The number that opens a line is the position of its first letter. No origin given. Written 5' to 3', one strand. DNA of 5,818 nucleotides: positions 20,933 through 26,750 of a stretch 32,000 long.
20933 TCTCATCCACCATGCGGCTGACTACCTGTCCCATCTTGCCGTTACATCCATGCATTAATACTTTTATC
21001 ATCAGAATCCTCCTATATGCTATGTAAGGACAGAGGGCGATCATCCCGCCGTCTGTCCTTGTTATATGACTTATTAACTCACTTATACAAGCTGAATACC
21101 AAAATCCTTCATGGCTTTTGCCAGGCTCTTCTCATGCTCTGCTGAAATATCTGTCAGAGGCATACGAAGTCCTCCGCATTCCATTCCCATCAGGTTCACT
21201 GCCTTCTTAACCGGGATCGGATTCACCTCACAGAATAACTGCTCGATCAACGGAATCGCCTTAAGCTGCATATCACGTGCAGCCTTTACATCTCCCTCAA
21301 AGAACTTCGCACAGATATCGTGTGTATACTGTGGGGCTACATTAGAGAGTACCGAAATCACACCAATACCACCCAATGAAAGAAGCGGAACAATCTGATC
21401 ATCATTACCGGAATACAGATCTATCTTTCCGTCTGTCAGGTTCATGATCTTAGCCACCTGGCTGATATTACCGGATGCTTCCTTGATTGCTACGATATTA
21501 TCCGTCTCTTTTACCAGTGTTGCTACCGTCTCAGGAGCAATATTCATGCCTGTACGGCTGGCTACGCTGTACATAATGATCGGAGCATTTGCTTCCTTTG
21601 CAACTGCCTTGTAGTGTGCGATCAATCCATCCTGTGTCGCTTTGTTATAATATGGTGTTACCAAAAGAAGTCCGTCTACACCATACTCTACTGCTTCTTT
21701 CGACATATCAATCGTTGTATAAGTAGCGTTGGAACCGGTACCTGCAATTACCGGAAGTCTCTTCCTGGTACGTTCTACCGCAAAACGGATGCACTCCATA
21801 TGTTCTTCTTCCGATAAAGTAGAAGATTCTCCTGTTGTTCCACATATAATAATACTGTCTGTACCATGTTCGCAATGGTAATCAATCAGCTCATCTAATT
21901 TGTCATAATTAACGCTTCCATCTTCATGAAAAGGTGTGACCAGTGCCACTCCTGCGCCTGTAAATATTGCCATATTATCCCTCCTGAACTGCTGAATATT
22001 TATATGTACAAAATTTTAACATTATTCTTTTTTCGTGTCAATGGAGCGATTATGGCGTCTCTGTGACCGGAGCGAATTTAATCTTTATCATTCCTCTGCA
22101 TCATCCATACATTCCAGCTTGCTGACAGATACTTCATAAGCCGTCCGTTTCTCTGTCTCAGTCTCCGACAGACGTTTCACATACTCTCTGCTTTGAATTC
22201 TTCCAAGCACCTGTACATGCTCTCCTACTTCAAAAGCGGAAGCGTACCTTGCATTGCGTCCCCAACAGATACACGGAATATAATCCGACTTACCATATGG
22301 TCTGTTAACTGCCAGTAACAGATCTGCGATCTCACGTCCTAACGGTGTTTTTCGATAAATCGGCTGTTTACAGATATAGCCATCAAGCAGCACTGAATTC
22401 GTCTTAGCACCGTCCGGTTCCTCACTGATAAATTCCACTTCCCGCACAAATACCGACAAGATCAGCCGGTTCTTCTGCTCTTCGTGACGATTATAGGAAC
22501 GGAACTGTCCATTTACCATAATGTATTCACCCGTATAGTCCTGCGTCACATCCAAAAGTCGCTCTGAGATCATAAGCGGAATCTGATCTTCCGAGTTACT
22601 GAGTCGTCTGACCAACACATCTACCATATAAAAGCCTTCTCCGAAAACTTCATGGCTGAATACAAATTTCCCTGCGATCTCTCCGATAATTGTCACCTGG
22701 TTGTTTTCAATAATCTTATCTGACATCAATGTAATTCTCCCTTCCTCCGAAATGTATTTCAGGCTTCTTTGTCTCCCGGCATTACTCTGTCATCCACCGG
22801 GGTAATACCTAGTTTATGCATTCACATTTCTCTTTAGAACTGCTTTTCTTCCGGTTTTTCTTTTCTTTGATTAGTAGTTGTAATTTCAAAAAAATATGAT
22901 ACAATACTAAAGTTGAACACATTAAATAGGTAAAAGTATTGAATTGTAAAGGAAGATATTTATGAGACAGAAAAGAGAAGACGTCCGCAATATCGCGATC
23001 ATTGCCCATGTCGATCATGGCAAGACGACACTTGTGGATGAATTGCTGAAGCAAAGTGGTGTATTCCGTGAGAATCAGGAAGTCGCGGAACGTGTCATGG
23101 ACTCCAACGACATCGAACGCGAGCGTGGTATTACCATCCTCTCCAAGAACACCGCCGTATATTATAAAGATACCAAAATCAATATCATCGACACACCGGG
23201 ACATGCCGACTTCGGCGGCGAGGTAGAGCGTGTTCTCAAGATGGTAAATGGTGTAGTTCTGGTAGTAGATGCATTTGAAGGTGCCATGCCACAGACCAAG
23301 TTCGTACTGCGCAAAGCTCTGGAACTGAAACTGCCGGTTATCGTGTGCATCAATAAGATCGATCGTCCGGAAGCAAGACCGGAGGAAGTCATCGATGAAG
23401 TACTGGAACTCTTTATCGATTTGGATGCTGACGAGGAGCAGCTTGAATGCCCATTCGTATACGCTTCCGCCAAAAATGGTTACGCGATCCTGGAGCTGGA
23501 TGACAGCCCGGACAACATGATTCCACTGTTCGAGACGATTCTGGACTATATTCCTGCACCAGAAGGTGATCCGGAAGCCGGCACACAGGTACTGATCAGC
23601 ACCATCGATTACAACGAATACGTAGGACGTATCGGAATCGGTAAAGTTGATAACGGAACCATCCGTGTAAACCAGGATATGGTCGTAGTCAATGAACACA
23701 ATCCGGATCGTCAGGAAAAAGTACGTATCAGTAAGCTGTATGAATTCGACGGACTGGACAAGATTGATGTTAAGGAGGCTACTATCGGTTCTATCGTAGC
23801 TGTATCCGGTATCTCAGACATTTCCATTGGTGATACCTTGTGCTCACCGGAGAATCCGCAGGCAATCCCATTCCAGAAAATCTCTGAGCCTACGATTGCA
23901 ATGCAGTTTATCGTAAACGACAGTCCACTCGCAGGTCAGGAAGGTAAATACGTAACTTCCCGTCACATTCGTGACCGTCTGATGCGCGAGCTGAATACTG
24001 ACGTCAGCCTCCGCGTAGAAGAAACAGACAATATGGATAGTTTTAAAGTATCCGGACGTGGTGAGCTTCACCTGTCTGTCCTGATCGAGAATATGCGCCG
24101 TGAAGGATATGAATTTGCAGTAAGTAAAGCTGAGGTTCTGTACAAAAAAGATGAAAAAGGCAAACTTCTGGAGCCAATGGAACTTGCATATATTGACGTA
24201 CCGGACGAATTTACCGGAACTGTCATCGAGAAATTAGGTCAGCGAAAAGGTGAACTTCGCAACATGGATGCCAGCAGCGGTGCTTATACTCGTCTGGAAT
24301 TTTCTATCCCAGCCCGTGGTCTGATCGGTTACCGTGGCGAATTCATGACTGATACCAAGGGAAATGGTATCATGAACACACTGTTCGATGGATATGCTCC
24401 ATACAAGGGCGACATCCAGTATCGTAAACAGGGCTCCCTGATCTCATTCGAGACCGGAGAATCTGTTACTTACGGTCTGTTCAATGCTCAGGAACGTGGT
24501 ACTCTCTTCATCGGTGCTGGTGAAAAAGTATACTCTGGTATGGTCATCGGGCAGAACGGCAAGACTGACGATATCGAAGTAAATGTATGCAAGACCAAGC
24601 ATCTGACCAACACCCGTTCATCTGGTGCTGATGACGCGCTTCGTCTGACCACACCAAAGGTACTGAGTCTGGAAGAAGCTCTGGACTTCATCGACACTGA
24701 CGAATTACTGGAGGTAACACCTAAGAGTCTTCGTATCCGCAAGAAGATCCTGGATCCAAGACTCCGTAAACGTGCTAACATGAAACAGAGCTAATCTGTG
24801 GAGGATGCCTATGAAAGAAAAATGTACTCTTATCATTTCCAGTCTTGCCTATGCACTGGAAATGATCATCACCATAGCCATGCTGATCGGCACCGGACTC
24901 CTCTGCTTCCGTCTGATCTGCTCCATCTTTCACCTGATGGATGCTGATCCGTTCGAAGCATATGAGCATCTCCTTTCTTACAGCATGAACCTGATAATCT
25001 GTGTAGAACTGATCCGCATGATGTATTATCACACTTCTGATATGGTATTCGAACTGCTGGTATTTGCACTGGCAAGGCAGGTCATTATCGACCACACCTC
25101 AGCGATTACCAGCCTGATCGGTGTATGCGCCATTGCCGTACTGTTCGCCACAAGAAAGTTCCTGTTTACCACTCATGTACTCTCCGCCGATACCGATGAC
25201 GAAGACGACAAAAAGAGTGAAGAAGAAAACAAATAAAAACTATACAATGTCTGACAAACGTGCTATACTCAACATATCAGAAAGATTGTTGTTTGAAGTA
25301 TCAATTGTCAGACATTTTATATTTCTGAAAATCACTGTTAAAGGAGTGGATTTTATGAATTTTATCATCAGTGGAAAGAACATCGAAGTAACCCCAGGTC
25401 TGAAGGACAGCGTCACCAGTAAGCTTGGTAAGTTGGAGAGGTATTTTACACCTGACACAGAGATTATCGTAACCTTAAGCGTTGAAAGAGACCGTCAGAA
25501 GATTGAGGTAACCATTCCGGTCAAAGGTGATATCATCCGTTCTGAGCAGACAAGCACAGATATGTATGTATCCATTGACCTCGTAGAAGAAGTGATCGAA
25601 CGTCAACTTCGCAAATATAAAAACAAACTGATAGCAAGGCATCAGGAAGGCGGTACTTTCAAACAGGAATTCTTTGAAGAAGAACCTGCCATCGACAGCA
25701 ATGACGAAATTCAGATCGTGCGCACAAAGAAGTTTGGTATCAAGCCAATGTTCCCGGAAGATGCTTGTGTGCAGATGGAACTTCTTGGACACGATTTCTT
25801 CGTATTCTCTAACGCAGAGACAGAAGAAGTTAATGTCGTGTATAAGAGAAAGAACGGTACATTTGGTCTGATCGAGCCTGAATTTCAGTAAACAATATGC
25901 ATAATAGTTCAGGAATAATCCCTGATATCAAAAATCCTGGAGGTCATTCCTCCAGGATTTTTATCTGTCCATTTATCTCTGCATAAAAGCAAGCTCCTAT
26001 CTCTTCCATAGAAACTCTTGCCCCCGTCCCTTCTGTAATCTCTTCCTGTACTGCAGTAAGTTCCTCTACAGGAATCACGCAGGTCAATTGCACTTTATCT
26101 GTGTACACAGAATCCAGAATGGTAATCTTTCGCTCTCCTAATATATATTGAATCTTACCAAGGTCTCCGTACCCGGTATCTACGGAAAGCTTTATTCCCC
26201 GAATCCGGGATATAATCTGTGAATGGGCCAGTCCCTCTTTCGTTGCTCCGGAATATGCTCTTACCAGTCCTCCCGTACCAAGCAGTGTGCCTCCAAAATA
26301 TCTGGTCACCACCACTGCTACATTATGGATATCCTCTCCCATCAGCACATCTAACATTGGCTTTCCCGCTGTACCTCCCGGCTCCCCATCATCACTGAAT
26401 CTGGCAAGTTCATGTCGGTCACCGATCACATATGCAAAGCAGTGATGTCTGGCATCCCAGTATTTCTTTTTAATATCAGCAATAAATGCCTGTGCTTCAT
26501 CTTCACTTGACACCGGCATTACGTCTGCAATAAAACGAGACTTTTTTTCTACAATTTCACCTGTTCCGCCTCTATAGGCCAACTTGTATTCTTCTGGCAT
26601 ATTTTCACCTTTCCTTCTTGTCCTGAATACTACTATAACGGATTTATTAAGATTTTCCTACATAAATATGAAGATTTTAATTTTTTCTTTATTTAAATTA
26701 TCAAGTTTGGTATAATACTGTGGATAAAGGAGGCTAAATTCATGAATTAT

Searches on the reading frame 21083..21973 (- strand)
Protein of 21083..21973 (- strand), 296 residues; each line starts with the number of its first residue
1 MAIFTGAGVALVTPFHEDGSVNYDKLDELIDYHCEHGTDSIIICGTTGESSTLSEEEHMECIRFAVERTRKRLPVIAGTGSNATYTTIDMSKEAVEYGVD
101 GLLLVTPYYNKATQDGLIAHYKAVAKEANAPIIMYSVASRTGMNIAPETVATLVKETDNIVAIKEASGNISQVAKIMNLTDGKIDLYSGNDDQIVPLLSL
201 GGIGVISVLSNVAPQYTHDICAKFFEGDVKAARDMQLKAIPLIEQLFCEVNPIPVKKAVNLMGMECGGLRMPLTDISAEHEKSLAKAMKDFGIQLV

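Call 6: search_protein_families(library=pfam, proteins=[window:21083-21973:-])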
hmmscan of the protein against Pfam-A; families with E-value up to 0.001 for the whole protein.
window:21083-21973:- (296 aa): 1 family
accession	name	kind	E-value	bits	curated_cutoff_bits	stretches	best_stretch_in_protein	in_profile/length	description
PF00701.28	DHDPS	-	5.2e-92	308.1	22.1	1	4-289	2-287/289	Dihydrodipicolinate synthetase family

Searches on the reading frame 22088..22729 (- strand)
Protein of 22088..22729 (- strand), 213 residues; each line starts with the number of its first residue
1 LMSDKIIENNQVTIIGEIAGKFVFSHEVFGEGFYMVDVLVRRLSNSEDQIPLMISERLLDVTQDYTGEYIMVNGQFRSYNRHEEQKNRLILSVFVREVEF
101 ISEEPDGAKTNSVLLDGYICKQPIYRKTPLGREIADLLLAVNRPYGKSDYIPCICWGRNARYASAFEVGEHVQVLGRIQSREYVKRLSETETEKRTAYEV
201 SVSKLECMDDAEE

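Call 6: search_protein_families(library=pfam, proteins=[window:22088-22729:-])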
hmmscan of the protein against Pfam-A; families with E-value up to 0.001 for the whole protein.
window:22088-22729:- (213 aa): 1 family
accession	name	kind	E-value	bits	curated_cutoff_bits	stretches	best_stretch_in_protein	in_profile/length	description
PF00436.31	SSB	-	2.5e-17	63.3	26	1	111-206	2-102/104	Single-strand binding protein family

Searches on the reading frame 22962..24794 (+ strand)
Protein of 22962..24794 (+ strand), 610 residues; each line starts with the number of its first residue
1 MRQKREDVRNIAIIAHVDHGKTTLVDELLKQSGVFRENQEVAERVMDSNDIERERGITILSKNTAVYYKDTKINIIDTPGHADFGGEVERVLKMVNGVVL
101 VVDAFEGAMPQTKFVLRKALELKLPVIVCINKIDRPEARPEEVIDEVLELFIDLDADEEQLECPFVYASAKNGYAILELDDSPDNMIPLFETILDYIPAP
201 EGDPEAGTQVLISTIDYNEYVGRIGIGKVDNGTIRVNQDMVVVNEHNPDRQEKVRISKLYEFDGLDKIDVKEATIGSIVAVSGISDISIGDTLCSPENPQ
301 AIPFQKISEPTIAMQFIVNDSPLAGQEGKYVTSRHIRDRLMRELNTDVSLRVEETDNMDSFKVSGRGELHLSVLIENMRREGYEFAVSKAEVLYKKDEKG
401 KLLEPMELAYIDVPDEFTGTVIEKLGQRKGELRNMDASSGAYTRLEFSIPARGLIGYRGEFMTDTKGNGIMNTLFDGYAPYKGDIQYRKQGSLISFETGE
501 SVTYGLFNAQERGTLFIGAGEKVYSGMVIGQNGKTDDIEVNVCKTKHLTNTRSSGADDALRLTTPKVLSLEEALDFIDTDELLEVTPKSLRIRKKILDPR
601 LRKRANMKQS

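Call 78: search_protein_families(library=pfam, proteins=[window:22962-24794:+], max_evalue=0.00001)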
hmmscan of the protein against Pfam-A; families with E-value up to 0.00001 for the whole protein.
window:22962-24794:+ (610 aa): 7 families
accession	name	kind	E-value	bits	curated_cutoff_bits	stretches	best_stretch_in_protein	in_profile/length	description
PF00009.33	GTP_EFTU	-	5.1e-60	202.7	26.5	1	7-198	2-187/188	Elongation factor Tu GTP binding domain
PF21018.2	BipA_C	-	1.6e-45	153.8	23.8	1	490-598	1-109/110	TypA/BipA C-terminal domain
PF00679.30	EFG_C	-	1.9e-25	89.1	27.9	1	401-487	1-87/89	Elongation factor G C-terminus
PF03144.31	GTP_EFTU_D2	-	6e-11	43.1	30.3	1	222-294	1-73/73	Elongation factor Tu domain 2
PF22042.2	EF-G_D2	-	9.2e-10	38.9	27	1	211-295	5-83/84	Elongation factor G domain 2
PF01926.29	MMR_HSR1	-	2.7e-06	27.9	21.9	1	11-132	2-113/113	50S ribosome-binding GTPase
PF02421.24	FeoB_N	-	5.9e-06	26.3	27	0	56-180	32-153/156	Ferrous iron transport protein B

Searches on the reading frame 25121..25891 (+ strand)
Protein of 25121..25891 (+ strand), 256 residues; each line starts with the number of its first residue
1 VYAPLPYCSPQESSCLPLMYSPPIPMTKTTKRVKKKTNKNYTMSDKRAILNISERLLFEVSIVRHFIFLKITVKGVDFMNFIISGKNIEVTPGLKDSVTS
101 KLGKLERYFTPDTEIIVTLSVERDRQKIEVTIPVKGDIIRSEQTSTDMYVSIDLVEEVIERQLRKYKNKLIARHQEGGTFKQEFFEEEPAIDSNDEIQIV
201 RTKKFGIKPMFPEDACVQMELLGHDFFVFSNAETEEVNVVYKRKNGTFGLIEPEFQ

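Call 78: search_protein_families(library=pfam, proteins=[window:25121-25891:+], max_evalue=0.00001)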
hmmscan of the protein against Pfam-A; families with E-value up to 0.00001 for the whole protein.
window:25121-25891:+ (256 aa): 2 families
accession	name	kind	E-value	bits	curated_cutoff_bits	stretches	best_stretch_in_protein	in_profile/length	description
PF16321.10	Ribosom_S30AE_C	-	5.1e-28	97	25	1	195-250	2-57/57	Sigma 54 modulation/S30EA ribosomal protein C terminus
PF02482.25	Ribosomal_S30AE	-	1.8e-27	96.3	23.7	1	82-170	2-87/88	Sigma 54 modulation protein / S30EA ribosomal protein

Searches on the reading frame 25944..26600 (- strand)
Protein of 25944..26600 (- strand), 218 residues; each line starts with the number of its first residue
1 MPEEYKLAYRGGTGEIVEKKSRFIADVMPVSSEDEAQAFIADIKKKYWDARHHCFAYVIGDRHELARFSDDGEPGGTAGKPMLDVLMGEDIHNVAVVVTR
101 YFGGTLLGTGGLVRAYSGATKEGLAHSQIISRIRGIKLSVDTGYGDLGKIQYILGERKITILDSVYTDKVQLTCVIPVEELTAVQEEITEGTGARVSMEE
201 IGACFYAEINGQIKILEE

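Call 78: search_protein_families(library=pfam, proteins=[window:25944-26600:-], max_evalue=0.00001)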
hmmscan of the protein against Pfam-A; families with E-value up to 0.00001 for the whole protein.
window:25944-26600:- (218 aa): 2 families
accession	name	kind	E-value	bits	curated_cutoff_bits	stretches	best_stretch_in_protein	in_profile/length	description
PF01205.25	UPF0029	-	3.3e-41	140.1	27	1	19-123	1-106/107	Uncharacterized protein family UPF0029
PF09186.17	DUF1949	-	1.3e-15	57.5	23.7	1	142-195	3-56/56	Domain of unknown function (DUF1949)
